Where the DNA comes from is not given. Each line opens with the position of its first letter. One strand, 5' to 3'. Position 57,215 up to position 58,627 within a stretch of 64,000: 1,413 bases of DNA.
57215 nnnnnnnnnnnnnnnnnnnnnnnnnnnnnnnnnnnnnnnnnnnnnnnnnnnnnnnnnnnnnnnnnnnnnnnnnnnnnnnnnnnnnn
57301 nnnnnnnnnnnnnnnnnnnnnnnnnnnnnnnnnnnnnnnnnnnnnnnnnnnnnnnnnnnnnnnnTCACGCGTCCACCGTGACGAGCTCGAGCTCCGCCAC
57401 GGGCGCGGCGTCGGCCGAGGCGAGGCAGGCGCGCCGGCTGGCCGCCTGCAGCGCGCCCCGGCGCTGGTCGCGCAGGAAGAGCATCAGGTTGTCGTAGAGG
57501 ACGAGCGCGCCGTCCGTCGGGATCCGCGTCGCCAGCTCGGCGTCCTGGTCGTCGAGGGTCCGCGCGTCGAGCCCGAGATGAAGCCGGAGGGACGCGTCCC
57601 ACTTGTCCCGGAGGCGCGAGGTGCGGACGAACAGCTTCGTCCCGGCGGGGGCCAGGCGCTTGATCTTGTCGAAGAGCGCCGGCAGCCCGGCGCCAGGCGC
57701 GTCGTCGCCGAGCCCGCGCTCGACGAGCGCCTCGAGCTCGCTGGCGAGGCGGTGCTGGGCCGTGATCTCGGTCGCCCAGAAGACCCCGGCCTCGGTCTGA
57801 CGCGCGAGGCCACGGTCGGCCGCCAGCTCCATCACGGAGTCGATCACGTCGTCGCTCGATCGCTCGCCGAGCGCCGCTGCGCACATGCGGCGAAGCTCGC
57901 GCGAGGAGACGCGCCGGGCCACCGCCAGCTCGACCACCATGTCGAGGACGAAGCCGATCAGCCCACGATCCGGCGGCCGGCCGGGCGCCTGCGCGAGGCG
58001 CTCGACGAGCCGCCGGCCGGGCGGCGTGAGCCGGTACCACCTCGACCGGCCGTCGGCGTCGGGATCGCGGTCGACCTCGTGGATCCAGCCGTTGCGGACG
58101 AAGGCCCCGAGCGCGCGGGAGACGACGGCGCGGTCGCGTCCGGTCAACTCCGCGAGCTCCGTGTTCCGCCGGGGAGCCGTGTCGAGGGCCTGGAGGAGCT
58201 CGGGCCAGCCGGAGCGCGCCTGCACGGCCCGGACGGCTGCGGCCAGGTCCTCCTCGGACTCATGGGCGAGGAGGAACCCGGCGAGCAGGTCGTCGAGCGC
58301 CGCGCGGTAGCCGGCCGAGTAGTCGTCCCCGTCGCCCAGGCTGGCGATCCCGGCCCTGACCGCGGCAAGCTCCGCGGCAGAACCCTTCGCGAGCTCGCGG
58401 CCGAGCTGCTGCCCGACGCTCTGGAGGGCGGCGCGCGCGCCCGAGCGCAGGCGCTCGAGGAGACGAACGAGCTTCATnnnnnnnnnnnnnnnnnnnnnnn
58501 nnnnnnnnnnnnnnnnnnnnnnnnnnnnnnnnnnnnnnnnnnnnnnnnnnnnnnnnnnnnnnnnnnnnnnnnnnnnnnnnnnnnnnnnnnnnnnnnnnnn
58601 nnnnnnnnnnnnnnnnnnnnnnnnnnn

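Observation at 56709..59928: wHTH protein coupled to a PRTase, with a nitrilase-superfamily protein upstream, in a defence-island context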

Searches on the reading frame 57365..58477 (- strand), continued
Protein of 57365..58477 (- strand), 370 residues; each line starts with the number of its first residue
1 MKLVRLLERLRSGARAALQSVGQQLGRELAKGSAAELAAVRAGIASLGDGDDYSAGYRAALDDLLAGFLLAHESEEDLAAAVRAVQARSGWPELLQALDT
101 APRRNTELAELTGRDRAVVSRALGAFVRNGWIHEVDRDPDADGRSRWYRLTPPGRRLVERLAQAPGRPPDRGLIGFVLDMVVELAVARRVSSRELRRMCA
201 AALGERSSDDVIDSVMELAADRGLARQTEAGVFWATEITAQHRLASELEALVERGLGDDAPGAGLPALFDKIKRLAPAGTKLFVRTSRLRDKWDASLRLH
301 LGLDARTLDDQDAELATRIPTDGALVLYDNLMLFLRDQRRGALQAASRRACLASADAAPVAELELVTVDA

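Call 70: search_protein_families(library=pfam, proteins=[L013:5746-7770:-, L013:4415-5734:-, L013:3585-4337:-, L013:3157-3585:-, L013:1111-3120:-], max_evalue=0.01)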
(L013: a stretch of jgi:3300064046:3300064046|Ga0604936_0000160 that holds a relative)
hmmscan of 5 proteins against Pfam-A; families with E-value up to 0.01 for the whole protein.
L013:5746-7770:- (674 aa): 1 family
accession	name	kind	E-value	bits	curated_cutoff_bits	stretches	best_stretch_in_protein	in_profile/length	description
PF00795.27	CN_hydrolase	-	1.5e-05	24.9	23.2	0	92-200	62-179/256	Carbon-nitrogen hydrolase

L013:4415-5734:- (439 aa): 0 families

L013:3585-4337:- (250 aa): 1 family
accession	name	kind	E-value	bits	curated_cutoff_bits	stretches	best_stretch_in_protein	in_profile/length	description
PF13463.12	HTH_27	-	6.8e-05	23.5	22.2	1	110-160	16-64/68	Winged helix DNA-binding domain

L013:3157-3585:- (142 aa): 0 families

L013:1111-3120:- (669 aa): 1 family
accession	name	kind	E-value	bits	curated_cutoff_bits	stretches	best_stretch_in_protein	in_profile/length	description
PF01734.28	Patatin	-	3.2e-13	50.7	27.7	2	18-63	1-48/191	Patatin-like phospholipase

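Call 76: fold_search(model_id=the predicted structure, library=pdb)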
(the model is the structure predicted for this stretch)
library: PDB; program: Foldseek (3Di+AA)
matches with E <= 10: 1543; with E <= 0.001: 31
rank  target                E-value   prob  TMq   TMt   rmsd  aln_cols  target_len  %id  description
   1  4e70_B                1.0e-04  0.99  0.18  0.19  19.4       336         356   13  Crystal Structure Analysis of Coniferyl Alcohol 9-O-Methyltransferase from Linum Nodiflorum in Complex with Coniferyl  (released 2013-05-01)
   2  8g5s_A                1.2e-04  0.99  0.17  0.18  17.8       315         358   16  Crystal structure of apo TnmJ (released 2023-10-18)
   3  4ems_B                1.4e-04  0.99  0.19  0.20  19.4       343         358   12  Crystal Structure Analysis of Coniferyl Alcohol 9-O-Methyltransferase from Linum Nodiflorum (released 2013-05-01)
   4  2xv4                  1.8e-04  1.00  0.18  0.16  19.0       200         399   14  Structure of Human RPC62 (partial) (released 2011-03-02)
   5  4d7k_F                1.9e-04  0.99  0.18  0.19  18.2       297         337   16  Crystal structure of N,N-8-amino-8-demethyl-D-riboflavin dimethyltransferase (RosA) from Streptomyces davawensis (released 2016-01-13)
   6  7wuy_A                2.2e-04  0.96  0.17  0.16  19.6       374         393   14  The crystal structure of FinI in complex with SAM and fischerin (released 2023-02-15)
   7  4d7k_D                2.9e-04  0.99  0.19  0.20  16.8       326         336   15  Crystal structure of N,N-8-amino-8-demethyl-D-riboflavin dimethyltransferase (RosA) from Streptomyces davawensis (released 2016-01-13)
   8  1zg3                  2.9e-04  0.99  0.17  0.18  15.7       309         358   13  Crystal structure of the isoflavanone 4'-O-methyltransferase complexed with SAH and 2,7,4'-trihydroxyisoflavanone (released 2006-08-01)
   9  8g5s_B                3.0e-04  0.98  0.18  0.18  17.8       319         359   17  Crystal structure of apo TnmJ (released 2023-10-18)
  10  8bif_D                3.6e-04  0.97  0.16  0.19  18.6       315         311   12  O-Methyltransferase Plu4892 in complex with SAH (released 2023-03-08)
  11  8bic_B                4.0e-04  0.97  0.16  0.18  16.9       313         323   10  O-Methyltransferase Plu4891 in complex with SAH (released 2023-03-08)
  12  6ix7_A                4.2e-04  0.94  0.17  0.17  21.4       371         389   15  The structure of LepI C52A in complex with SAH and substrate analogue (released 2019-07-17)
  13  1zga                  4.4e-04  0.99  0.18  0.18  15.7       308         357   13  Crystal structure of isoflavanone 4'-O-methyltransferase complexed with (+)-6a-hydroxymaackiain (released 2006-08-01)
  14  7ux6_B                4.4e-04  0.98  0.18  0.18  19.9       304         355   18  Crystal structure of MfnG, an L- and D-tyrosine O-methyltransferase from the marformycin biosynthesis pathway of Strep (released 2022-10-12)
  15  4e70_A                4.4e-04  0.98  0.20  0.20  18.9       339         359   12  Crystal Structure Analysis of Coniferyl Alcohol 9-O-Methyltransferase from Linum Nodiflorum in Complex with Coniferyl  (released 2013-05-01)
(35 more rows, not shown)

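Call 77: search_protein_families(library=pfam, alignment_id=A4, max_evalue=0.01)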
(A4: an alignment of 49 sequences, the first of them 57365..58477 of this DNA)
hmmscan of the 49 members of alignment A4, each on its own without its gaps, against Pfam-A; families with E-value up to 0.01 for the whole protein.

A. member 1, window:57365-58477:- (370 aa): 5 families
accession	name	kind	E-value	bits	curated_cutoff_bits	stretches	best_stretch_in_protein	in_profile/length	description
PF25213.1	HVO_A0261_N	-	3.2e-08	33.8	35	1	93-163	15-76/86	HVO_A0261 N-terminal domain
PF09339.16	HTH_IclR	-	8.2e-06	25.9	22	1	93-133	7-49/52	IclR helix-turn-helix domain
PF13545.12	HTH_Crp_2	-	3e-05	24.3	27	1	100-134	20-54/70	Crp-like helix-turn-helix domain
PF12802.13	MarR_2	-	0.0013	19.3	27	1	94-144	10-60/61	MarR family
PF24409.1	wHTH-PRTase_assc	-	0.0098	16.4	27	0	94-162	3-59/83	wHTH-PRTase associated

B. families by the number of members that match (of 49 scanned): 36 families (the first 25 are shown)
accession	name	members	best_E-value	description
PF12802.13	MarR_2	47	1.2e-09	MarR family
PF25213.1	HVO_A0261_N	37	2e-09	HVO_A0261 N-terminal domain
PF01022.26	HTH_5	28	1.5e-08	Bacterial regulatory protein, arsR family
PF09339.16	HTH_IclR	26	1.4e-07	IclR helix-turn-helix domain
PF12840.13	HTH_20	23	9.1e-08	Helix-turn-helix domain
PF01047.28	MarR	20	6.6e-08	MarR family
PF01978.25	TrmB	17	1e-06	Sugar-specific transcriptional regulator TrmB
PF13545.12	HTH_Crp_2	17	1.8e-05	Crp-like helix-turn-helix domain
PF13463.12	HTH_27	10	2.3e-06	Winged helix DNA-binding domain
PF13412.12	HTH_24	10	0.00013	Winged helix-turn-helix DNA-binding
PF01325.25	Fe_dep_repress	9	0.0001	Iron dependent repressor, N-terminal DNA binding domain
PF24270.1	HTH_Cmi2_C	8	8.5e-05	Cmi2, C-terminal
PF13551.12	HTH_29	8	0.00017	Winged helix-turn helix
PF24034.1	DUF7343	5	3.8e-05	Domain of unknown function (DUF7343)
PF24409.1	wHTH-PRTase_assc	5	0.00018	wHTH-PRTase associated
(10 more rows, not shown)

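Call 108: search_dna_similar(query=window:57365-58477:-, collection=plasmids, mode=protein, max_evalue=0.001, max_rows=10)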
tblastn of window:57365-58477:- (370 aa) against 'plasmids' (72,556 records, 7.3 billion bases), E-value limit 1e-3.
No match.

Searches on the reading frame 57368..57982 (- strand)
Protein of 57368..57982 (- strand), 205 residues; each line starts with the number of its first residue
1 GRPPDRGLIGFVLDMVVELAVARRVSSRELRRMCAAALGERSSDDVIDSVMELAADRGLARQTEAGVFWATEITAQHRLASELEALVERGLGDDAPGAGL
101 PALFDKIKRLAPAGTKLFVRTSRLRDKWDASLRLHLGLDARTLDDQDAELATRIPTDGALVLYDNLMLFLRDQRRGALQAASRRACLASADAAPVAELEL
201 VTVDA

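Call 73: search_solved_structures(query=A10, max_evalue=10, show_alignments=2)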
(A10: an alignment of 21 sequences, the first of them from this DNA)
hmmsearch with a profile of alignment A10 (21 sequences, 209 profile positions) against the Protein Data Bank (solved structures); distinct sequences matched with E-value up to 10: 7.
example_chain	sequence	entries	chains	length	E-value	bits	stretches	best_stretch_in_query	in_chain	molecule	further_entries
4nad_B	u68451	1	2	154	0.33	13.7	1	40-103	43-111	Regulation of nuclear pre-mRNA domain-containing protein 1B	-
4fla_A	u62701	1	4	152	0.39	13.5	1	40-103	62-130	Regulation of nuclear pre-mRNA domain-containing protein 1B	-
3bee_A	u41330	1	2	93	0.41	13.5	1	54-139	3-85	Putative YfrE protein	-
4ma5_A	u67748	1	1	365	1.3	11.8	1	81-123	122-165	Phosphoribosylaminoimidazole carboxylase, ATPase subunit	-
5jqw_A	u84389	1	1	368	1.3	11.8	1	81-123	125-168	N5-carboxyaminoimidazole ribonucleotide synthase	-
4m9u_A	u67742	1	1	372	1.3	11.8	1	81-123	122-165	Phosphoribosylaminoimidazole carboxylase, ATPase subunit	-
4ma0_A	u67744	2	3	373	1.3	11.8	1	81-123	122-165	Phosphoribosylaminoimidazole carboxylase, ATPase subunit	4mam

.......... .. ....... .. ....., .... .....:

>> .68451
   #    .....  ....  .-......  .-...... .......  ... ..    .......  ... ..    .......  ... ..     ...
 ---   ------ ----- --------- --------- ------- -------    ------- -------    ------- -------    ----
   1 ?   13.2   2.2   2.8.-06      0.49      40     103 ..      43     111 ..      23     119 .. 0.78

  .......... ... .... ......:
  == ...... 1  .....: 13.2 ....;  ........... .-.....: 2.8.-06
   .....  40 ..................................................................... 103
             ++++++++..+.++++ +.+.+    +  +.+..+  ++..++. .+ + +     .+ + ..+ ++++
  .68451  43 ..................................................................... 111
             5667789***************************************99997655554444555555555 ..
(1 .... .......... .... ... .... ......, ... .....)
